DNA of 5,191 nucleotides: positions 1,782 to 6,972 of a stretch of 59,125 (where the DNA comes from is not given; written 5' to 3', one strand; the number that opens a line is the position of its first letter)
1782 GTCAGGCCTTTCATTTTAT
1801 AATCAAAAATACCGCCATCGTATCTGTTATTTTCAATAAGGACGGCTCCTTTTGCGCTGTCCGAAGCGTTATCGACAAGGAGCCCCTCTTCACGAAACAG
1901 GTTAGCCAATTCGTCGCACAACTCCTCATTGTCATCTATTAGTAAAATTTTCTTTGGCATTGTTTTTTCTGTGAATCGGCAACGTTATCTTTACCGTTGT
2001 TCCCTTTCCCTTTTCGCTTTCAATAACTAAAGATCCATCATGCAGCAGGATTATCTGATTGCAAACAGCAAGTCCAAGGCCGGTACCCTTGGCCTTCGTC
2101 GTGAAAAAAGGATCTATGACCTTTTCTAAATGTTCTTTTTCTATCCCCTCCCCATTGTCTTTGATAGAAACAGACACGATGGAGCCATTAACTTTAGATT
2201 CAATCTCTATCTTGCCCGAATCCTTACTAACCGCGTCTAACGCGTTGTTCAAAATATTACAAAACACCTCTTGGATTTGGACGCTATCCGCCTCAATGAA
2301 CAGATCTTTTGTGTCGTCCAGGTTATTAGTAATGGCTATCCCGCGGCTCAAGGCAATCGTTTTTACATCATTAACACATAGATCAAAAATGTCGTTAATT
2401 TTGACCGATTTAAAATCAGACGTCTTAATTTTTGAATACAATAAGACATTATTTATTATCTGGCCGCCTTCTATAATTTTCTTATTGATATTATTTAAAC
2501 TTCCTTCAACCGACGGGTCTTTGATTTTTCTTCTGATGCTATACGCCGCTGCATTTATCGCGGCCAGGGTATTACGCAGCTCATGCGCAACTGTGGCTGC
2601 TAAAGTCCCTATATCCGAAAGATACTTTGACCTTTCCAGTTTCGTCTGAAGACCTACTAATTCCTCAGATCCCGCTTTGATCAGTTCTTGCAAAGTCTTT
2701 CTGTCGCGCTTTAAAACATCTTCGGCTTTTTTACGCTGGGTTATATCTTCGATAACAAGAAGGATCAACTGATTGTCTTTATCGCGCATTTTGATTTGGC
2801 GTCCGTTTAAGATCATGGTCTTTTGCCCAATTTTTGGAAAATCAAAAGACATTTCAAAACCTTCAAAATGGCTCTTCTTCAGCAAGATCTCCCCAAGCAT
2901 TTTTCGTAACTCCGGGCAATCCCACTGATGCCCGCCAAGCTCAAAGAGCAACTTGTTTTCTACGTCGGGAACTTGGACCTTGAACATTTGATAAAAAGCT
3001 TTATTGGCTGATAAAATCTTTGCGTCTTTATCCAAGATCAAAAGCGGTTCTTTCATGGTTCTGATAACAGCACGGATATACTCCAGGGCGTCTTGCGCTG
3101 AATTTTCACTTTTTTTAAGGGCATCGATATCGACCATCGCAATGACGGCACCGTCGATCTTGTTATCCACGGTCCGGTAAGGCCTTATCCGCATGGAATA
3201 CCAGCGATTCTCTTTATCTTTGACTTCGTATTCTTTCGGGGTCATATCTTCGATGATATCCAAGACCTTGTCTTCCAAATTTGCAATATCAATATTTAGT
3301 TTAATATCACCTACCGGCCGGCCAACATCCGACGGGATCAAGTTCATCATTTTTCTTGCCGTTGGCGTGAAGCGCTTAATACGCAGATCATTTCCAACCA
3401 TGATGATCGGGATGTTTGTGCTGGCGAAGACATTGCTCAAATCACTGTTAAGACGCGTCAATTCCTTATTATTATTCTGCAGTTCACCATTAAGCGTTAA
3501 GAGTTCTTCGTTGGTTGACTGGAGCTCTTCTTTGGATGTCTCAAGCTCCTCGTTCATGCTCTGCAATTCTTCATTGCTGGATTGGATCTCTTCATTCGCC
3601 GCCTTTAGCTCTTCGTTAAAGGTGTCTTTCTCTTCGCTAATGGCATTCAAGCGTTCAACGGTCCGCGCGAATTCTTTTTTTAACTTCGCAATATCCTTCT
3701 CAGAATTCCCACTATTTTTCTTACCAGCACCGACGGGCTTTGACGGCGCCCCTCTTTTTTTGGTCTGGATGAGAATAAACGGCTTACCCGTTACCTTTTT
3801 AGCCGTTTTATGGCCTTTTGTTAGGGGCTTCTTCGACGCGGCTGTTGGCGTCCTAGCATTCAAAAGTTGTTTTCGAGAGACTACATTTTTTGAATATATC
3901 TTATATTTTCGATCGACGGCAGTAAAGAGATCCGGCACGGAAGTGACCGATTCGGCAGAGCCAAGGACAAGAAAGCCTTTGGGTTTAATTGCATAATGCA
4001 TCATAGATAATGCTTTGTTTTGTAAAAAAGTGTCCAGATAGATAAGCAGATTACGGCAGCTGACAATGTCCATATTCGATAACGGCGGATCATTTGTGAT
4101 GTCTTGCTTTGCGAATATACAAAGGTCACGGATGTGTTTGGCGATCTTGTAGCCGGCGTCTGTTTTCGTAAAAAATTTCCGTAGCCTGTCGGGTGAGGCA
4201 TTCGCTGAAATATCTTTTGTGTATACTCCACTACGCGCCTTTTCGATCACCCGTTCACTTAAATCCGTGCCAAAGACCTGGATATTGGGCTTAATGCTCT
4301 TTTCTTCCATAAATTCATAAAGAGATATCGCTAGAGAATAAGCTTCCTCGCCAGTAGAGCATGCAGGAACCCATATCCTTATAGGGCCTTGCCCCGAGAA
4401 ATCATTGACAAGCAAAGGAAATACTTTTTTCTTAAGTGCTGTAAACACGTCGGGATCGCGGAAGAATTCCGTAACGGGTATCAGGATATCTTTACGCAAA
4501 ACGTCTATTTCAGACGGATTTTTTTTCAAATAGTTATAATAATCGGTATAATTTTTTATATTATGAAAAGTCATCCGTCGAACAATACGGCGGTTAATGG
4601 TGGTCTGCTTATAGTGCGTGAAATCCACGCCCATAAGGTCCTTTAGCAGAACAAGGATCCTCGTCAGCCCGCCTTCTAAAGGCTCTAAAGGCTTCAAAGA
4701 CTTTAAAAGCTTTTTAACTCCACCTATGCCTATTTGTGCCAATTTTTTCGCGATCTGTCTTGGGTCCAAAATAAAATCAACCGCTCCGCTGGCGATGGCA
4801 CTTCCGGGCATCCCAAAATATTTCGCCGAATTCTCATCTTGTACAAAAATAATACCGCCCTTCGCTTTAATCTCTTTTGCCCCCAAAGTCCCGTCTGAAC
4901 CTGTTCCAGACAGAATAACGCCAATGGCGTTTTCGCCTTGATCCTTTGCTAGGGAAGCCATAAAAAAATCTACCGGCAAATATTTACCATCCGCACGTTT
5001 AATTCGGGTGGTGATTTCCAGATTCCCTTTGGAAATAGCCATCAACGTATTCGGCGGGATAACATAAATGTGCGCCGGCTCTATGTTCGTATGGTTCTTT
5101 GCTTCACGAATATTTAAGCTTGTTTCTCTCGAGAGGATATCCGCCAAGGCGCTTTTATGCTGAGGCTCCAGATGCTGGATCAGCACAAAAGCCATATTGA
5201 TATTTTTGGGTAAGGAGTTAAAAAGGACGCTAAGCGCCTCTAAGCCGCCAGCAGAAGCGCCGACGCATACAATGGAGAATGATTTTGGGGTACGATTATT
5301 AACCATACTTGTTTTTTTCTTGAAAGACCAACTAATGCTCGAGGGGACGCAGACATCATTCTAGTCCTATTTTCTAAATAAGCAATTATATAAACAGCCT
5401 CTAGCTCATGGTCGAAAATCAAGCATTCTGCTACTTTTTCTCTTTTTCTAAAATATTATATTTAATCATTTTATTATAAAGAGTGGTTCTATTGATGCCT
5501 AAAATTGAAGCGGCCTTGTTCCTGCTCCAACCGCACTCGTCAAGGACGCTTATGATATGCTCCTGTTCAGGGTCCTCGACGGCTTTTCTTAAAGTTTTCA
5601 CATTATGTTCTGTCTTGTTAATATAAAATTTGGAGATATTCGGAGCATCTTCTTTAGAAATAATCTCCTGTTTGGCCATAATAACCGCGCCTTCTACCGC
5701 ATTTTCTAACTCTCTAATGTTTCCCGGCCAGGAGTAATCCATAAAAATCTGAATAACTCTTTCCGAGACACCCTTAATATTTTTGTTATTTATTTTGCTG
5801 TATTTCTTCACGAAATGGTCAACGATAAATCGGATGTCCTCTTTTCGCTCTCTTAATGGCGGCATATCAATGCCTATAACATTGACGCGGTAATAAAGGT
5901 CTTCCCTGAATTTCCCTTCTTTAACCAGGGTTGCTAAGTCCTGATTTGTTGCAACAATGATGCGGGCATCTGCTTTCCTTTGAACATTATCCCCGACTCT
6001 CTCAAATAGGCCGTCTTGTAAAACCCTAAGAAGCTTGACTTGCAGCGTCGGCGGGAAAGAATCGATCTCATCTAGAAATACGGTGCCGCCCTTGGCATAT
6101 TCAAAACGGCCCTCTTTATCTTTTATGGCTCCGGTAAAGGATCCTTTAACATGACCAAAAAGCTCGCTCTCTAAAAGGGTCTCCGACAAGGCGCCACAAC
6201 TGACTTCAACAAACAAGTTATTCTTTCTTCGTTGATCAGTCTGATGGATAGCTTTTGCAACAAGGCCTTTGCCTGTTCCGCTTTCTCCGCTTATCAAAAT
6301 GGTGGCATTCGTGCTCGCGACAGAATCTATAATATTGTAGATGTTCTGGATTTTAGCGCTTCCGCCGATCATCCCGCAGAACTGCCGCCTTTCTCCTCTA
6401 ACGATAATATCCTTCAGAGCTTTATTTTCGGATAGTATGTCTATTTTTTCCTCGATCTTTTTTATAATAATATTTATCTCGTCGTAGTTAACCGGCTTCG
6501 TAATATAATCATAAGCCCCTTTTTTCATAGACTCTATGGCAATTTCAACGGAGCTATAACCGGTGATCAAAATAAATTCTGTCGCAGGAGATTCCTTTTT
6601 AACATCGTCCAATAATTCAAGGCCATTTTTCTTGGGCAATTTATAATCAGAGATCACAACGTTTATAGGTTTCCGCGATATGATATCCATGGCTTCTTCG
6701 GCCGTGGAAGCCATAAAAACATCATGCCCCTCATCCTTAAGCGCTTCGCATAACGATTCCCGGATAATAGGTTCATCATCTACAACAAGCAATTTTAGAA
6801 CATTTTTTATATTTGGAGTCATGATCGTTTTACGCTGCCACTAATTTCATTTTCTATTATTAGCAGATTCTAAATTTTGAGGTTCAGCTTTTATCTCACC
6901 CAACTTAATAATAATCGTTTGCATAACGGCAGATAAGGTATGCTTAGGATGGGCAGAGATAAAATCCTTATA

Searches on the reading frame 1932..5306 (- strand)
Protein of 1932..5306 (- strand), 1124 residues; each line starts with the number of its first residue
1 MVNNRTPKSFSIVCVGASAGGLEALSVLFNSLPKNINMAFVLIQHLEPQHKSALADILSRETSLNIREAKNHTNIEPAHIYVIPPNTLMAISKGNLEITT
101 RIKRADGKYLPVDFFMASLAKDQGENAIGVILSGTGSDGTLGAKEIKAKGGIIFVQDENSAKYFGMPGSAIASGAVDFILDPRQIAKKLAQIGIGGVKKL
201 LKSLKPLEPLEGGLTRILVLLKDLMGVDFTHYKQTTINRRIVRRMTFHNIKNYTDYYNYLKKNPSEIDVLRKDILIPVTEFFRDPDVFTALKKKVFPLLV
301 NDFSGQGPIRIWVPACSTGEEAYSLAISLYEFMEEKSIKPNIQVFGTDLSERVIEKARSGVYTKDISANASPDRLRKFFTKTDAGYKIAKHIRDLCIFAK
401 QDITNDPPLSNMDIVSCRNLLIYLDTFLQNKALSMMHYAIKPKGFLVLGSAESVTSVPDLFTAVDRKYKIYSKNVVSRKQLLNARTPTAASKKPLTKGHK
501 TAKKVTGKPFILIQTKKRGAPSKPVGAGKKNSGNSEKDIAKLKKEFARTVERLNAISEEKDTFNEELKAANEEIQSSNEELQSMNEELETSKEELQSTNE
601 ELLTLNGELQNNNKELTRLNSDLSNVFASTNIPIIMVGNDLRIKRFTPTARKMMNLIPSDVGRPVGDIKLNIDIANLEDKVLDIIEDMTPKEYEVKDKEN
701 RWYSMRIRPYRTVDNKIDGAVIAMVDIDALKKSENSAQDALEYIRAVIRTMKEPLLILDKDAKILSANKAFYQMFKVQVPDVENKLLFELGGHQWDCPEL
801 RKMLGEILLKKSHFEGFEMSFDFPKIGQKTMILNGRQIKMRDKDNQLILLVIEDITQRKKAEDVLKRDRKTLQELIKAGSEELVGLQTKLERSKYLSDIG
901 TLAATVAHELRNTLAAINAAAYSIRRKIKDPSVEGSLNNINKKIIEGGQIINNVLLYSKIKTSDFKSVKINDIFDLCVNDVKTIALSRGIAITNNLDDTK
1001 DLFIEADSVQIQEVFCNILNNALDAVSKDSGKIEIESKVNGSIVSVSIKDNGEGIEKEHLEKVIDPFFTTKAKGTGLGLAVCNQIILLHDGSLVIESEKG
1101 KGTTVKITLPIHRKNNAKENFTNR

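Call 6: search_protein_families(library=ncbifam, proteins=[window:1932-5306:-], max_evalue=0.00001)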
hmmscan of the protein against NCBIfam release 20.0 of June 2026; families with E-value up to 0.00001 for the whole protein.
window:1932-5306:- (1124 aa): 79 families (the best 25 are shown)
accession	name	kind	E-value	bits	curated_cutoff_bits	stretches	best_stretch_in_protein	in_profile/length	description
NF008468.0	PRK11360.1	equivalog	1.3e-61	208.7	646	1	739-1117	265-614/616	two-component system sensor histidine kinase AtoS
NF046044.1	PnpS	equivalog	2e-42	145.6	400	3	904-1110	175-390/390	two-component system histidine kinase PnpS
NF009206.0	PRK12555.1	subfamily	2.3e-42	145.2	342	1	9-191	152-334/340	chemotaxis-specific protein-glutamate methyltransferase CheB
NF007688.0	PRK10364.1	equivalog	4.9e-42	144.2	479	1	886-1116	227-456/460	two-component system sensor histidine kinase ZraS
NF001965.0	PRK00742.1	subfamily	1.4e-40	139.6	293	1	9-191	166-351/357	chemotaxis-specific protein-glutamate methyltransferase CheB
NF010411.0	PRK13837.1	equivalog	4.7e-40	137.3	647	1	881-1118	432-682/828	two-component system VirA-like sensor kinase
NF053867.1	SprKinKinDBac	equivalog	4.9e-39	134.1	775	1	887-1113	270-499/500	sporulation kinase KinD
NF041777.1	sens_FixL_Rhizob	equivalog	1.4e-32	113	850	1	883-1113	246-483/485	sensor protein FixL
TIGR02966.1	phoR_proteo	equivalog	1.3e-31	109.8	334.2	1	903-1108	118-332/333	phosphate regulon sensor histidine kinase PhoR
NF007902.0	PRK10611.1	equivalog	2.2e-29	102.6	435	1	215-462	28-274/287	protein-glutamate O-methyltransferase CheR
NF046020.1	HisKinCckABruc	equivalog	5.2e-29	100.7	1000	1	886-1119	467-715/868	cell cycle histidine kinase CckA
NF008312.0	PRK11100.1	equivalog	5.5e-29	101.3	356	1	864-1112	228-475/477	two-component system sensor histidine kinase CreC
NF052574.1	HisKinEspCMyxo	equivalog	7.6e-29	100.4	1200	1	886-1119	404-645/785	serine histidine kinase EspC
NF047874.1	MASE3_PAS_HK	subfamily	5.1e-28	98.2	560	1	727-1118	250-632/655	MASE3 domain-containing sensor histidine kinase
NF033092.0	HK_WalK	equivalog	2.9e-27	95.5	725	1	901-1111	374-594/594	cell wall metabolism sensor histidine kinase WalK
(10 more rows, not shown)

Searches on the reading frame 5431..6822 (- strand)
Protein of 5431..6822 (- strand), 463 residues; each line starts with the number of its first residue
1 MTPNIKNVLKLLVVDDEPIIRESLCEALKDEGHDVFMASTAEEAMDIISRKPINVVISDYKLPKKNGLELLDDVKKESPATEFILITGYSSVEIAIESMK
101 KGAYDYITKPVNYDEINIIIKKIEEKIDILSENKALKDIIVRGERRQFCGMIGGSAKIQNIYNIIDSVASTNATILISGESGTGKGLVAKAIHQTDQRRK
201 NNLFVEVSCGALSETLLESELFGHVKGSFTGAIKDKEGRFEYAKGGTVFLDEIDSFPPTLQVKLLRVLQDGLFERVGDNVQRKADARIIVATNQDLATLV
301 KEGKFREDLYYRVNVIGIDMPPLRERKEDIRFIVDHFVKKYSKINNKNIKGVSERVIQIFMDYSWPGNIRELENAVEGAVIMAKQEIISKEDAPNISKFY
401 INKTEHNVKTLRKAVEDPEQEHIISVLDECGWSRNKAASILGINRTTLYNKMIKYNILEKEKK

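Call 6: search_protein_families(library=ncbifam, proteins=[window:5431-6822:-], max_evalue=0.00001)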
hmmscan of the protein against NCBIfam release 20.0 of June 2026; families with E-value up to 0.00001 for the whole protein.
window:5431-6822:- (463 aa): 104 families (the best 25 are shown)
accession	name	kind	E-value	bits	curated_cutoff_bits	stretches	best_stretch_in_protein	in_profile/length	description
NF008469.0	PRK11361.1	equivalog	2.1e-127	425.6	714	1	8-457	4-456/461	acetoacetate metabolism transcriptional regulator AtoC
TIGR02915.1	PEP_resp_reg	equivalog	7.1e-123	410.7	502.6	1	11-457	1-444/445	PEP-CTERM-box response regulator transcription factor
TIGR01818.1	ntrC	equivalog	2.1e-114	382.9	558.6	1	12-396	2-380/463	nitrogen regulation protein NR(I)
NF007689.0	PRK10365.1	equivalog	1.1e-111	373.8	760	1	6-452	3-439/441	sigma-54-dependent response regulator transcription factor ZraR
NF041552.1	TF_PrdR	equivalog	1.4e-108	363.7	795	1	119-456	243-577/577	sigma-54 dependent transcriptional regulator PrdR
TIGR01817.1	nifA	equivalog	9.9e-103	344.7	528.85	1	138-445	185-517/534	nif-specific transcriptional activator NifA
NF041946.1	LuxO_transreg_Vib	equivalog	2.1e-102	343.3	800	1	32-421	20-405/463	quorum-sensing sigma-54 dependent transcriptional regulator LuxO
NF051870.1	NAssimRespRegNtrX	equivalog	1.7e-98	330.5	600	1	10-452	3-447/452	nitrogen assimilation response regulator NtrX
NF011695.0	PRK15115.1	equivalog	4.4e-95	319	763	1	7-456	5-437/445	two-component system response regulator GlrR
NF008176.1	PRK10923.1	equivalog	5.3e-94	315.4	620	1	11-396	6-385/469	nitrogen regulation protein NR(I)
NF038308.1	RNA_repair_RtcR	equivalog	3e-92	310.2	650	1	22-454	41-515/530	RNA repair transcriptional activator RtcR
NF050807.1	TransRegFlbDCaul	equivalog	1.8e-89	300.7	750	1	30-456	22-439/454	sigma-54-dependent transcriptional regulator FlbD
NF003451.0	PRK05022.1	equivalog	1e-87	295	476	1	141-450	182-503/512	nitric oxide reductase transcriptional regulator NorR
NF041906.1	V4R_TF_MobR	exception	2.7e-84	283.6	999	1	126-454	207-543/544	phenol degradation transcriptional regulator MobR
NF049963.1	RespRegFlgRCampy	domain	5.7e-83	279.1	750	1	10-457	2-429/429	fla regulon two-component system response regulator FlgR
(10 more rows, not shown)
